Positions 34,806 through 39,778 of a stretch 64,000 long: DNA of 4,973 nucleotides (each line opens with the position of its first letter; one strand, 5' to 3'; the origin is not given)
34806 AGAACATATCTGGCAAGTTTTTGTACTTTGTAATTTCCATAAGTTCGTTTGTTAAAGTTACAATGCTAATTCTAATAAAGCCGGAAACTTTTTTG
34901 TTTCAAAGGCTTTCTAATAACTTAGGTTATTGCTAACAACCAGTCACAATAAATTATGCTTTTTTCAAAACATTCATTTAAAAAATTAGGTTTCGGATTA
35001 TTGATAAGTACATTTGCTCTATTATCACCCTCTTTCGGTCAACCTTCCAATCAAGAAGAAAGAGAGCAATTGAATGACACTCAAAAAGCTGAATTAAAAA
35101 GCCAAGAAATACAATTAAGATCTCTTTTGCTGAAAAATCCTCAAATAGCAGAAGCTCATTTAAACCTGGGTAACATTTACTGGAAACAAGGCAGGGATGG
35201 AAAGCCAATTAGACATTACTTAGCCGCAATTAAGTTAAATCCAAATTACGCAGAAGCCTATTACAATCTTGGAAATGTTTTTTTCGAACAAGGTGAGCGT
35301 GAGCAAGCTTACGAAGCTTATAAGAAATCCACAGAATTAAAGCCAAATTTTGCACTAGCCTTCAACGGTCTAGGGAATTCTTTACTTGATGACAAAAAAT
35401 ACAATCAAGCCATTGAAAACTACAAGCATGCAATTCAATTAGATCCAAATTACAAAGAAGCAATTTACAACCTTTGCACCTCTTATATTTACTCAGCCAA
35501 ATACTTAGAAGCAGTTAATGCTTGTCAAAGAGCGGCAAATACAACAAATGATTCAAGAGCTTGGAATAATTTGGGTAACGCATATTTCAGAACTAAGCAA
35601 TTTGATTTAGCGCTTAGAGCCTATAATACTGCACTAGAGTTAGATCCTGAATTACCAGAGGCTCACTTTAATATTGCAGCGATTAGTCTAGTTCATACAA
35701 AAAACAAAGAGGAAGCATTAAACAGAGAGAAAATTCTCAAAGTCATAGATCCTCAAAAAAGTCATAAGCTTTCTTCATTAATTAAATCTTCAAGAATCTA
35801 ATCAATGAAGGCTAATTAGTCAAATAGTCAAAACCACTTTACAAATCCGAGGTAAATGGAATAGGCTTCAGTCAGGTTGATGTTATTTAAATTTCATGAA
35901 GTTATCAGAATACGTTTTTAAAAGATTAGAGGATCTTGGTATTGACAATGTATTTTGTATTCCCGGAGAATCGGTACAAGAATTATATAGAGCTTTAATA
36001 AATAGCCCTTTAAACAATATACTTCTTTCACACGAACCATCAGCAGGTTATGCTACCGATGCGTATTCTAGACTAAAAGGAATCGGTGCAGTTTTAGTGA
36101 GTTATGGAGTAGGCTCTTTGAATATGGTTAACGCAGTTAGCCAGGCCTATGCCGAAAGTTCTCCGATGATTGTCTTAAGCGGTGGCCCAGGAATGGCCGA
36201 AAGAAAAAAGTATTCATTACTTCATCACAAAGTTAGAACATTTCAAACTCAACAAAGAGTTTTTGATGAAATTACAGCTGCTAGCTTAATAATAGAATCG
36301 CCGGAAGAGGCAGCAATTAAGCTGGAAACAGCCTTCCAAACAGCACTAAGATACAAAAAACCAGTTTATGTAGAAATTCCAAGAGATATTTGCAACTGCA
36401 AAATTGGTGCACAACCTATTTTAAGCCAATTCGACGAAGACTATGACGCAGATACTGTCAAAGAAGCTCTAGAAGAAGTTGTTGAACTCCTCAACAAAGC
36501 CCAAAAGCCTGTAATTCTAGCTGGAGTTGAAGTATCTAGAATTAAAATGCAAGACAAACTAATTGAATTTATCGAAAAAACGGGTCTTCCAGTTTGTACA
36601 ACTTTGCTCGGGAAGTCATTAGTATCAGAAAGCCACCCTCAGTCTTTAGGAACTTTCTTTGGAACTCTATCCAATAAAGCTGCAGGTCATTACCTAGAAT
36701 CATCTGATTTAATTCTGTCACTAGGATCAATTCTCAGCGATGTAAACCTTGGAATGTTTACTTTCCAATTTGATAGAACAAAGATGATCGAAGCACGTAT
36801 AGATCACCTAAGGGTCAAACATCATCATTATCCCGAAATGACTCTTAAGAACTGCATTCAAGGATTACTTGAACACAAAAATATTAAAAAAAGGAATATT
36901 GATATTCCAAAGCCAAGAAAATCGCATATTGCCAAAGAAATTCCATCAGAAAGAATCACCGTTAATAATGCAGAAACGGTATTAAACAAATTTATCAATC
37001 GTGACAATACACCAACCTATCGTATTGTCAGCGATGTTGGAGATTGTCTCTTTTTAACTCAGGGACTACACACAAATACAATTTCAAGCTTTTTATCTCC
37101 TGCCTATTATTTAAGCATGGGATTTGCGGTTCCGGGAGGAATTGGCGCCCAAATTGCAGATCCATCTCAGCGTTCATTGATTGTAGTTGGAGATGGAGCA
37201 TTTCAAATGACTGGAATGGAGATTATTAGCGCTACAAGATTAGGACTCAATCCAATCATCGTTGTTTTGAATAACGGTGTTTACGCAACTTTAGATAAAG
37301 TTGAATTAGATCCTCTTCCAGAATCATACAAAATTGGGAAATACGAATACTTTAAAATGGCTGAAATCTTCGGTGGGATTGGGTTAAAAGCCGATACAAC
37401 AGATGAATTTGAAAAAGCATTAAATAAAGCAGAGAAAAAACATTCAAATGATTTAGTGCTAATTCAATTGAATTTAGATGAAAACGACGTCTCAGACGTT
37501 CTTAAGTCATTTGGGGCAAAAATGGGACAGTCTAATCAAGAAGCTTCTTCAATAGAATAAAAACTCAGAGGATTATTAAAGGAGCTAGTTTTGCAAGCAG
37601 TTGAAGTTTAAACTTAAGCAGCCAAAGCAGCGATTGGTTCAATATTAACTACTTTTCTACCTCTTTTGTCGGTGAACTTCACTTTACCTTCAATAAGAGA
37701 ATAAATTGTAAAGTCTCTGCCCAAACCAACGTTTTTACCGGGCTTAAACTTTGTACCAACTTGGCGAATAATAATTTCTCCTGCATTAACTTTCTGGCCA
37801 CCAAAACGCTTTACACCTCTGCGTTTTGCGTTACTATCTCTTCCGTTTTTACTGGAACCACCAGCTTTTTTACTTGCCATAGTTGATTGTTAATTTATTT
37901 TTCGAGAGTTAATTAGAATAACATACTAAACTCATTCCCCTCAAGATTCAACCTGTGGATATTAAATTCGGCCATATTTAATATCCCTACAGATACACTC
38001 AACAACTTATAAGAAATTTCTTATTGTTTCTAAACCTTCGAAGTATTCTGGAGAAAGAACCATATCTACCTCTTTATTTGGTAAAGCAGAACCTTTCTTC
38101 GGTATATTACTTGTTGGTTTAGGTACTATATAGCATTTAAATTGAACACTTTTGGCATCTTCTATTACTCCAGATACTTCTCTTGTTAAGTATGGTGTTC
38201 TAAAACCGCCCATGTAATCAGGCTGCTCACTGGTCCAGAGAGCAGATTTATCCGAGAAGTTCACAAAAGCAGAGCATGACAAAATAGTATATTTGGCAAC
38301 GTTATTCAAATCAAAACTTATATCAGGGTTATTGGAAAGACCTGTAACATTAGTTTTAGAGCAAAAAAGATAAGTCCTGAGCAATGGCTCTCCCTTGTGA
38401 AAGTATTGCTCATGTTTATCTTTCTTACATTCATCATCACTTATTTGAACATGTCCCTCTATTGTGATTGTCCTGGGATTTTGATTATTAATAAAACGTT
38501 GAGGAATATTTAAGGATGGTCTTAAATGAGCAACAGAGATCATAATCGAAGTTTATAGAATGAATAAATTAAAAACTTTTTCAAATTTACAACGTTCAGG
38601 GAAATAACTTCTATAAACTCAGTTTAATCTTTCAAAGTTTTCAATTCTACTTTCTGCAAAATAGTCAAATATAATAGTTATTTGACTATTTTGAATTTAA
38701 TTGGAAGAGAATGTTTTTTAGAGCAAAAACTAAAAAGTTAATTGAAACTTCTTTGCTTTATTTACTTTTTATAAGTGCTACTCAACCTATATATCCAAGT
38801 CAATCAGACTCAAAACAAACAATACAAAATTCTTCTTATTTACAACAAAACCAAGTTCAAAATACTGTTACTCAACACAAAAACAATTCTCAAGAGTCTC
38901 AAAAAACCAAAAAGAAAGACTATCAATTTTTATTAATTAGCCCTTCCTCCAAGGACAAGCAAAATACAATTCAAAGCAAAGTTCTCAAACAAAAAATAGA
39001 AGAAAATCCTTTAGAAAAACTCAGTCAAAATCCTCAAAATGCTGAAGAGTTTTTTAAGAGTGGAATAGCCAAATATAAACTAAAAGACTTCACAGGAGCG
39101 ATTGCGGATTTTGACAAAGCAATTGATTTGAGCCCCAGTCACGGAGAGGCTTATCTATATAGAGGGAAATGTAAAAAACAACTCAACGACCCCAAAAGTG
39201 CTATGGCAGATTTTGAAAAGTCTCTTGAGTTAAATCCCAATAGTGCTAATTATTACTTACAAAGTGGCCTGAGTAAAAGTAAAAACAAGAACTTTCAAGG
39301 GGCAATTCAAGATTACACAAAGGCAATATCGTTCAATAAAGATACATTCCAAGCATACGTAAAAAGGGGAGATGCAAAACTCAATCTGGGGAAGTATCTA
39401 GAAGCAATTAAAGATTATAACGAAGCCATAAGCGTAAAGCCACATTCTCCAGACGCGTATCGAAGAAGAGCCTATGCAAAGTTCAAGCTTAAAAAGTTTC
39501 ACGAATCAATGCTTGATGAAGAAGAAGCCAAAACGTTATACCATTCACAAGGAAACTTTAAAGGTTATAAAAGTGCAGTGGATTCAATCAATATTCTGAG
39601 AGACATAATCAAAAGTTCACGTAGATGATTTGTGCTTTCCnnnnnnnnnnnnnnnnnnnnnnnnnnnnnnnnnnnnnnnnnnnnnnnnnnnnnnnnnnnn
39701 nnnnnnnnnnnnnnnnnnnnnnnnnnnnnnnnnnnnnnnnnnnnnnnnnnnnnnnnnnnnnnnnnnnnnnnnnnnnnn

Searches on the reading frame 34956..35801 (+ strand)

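Call 33: search_protein_families(library=pfam, proteins=[window:34956-35801:+], max_evalue=0.01)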
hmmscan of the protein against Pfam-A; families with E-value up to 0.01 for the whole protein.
window:34956-35801:+ (281 aa): 23 families
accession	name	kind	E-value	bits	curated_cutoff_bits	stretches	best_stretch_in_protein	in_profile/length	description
PF00515.34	TPR_1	-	2e-38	129.1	27.8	4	201-232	2-33/34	Tetratricopeptide repeat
PF13414.12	TPR_11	-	2.4e-37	126.8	26.8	5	85-113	14-42/42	TPR repeat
PF07719.23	TPR_2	-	4.5e-34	114.2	27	4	201-232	2-33/34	Tetratricopeptide repeat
PF13181.12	TPR_8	-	5.5e-26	88.9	25.7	4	99-131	1-33/34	Tetratricopeptide repeat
PF13431.12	TPR_17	-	8.5e-25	85.4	24.4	2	87-117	1-31/34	Tetratricopeptide repeat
PF13432.12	TPR_16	-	5e-20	72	32.7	4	175-233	5-64/65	Tetratricopeptide repeat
PF14559.12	TPR_19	-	9.3e-20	71.2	25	3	143-205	1-63/68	Tetratricopeptide repeat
PF13424.12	TPR_12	-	3.4e-19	69.3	30.1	3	64-129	2-75/77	Tetratricopeptide repeat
PF13428.12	TPR_14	-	4.5e-17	61.3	23.5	2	201-242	2-43/44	Tetratricopeptide repeat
PF23914.1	TPR_CcmH_CycH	-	1.3e-14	54.8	42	2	194-263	44-112/158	Cytochrome c-type biogenesis protein H TPR domain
PF13176.12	TPR_7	-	5.5e-12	45.2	27.9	0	101-130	1-32/36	Tetratricopeptide repeat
PF12895.13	ANAPC3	-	1.3e-08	35.4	27.2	2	94-158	18-81/82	Anaphase-promoting complex, cyclosome, subunit 3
PF13174.12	TPR_6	-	6.5e-08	33.2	26.3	1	100-124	1-25/33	Tetratricopeptide repeat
PF25063.1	ARM_TT21_C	-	7.8e-08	32.9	35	1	42-192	32-189/209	Tetratricopeptide repeat protein 21 C-terminal ARM domain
PF13374.12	TPR_10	-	6.2e-07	29.7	27.5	0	204-227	6-29/42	Tetratricopeptide repeat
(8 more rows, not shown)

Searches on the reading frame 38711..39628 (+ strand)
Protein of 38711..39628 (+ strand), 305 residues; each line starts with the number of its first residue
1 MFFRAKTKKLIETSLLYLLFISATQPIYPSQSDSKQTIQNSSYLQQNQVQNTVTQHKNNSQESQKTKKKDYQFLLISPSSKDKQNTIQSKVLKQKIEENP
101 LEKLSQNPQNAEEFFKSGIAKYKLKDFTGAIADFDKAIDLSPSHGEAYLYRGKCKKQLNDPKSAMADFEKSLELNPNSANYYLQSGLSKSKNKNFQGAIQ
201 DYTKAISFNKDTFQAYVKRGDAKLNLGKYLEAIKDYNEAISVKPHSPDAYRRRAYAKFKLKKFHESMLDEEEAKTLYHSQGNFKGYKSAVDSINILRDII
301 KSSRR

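Call 33: search_protein_families(library=pfam, proteins=[window:38711-39628:+], max_evalue=0.01)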
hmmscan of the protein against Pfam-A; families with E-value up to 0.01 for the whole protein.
window:38711-39628:+ (305 aa): 16 families
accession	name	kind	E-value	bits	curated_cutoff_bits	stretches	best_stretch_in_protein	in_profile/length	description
PF00515.34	TPR_1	-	5.6e-27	92.9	27.8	4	146-177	2-33/34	Tetratricopeptide repeat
PF07719.23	TPR_2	-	4e-23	80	27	3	146-177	2-33/34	Tetratricopeptide repeat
PF13414.12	TPR_11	-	1.2e-22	79.7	26.8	3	220-260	1-41/42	TPR repeat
PF13181.12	TPR_8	-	4.3e-20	70.5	25.7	2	214-244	2-32/34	Tetratricopeptide repeat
PF13431.12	TPR_17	-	6.8e-15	54.5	24.4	1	168-200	2-34/34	Tetratricopeptide repeat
PF13432.12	TPR_16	-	3.2e-13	50.3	32.7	2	117-179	3-65/65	Tetratricopeptide repeat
PF13371.12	TPR_9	-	6.9e-13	48.9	35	1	107-147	25-65/73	Tetratricopeptide repeat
PF13174.12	TPR_6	-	1.3e-11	44.8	26.3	0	146-178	1-33/33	Tetratricopeptide repeat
PF13428.12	TPR_14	-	1.7e-11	44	23.5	1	214-255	2-43/44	Tetratricopeptide repeat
PF14559.12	TPR_19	-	2.3e-10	41.1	25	1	124-182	4-62/68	Tetratricopeptide repeat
PF13424.12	TPR_12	-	1.8e-08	34.9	30.1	0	118-174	10-74/77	Tetratricopeptide repeat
PF23914.1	TPR_CcmH_CycH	-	1.2e-07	32.1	42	1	152-244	57-152/158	Cytochrome c-type biogenesis protein H TPR domain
PF25575.1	TPR_BSK1_C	-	2.9e-06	27.6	42.2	0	191-250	54-114/118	Serine/threonine-protein kinase BSK1-like, TPR repeats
PF10516.15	SHNi-TPR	-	4.9e-06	26.4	21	0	192-207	14-29/38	SHNi-TPR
PF13374.12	TPR_10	-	0.00012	22.4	27.5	0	119-140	10-31/42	Tetratricopeptide repeat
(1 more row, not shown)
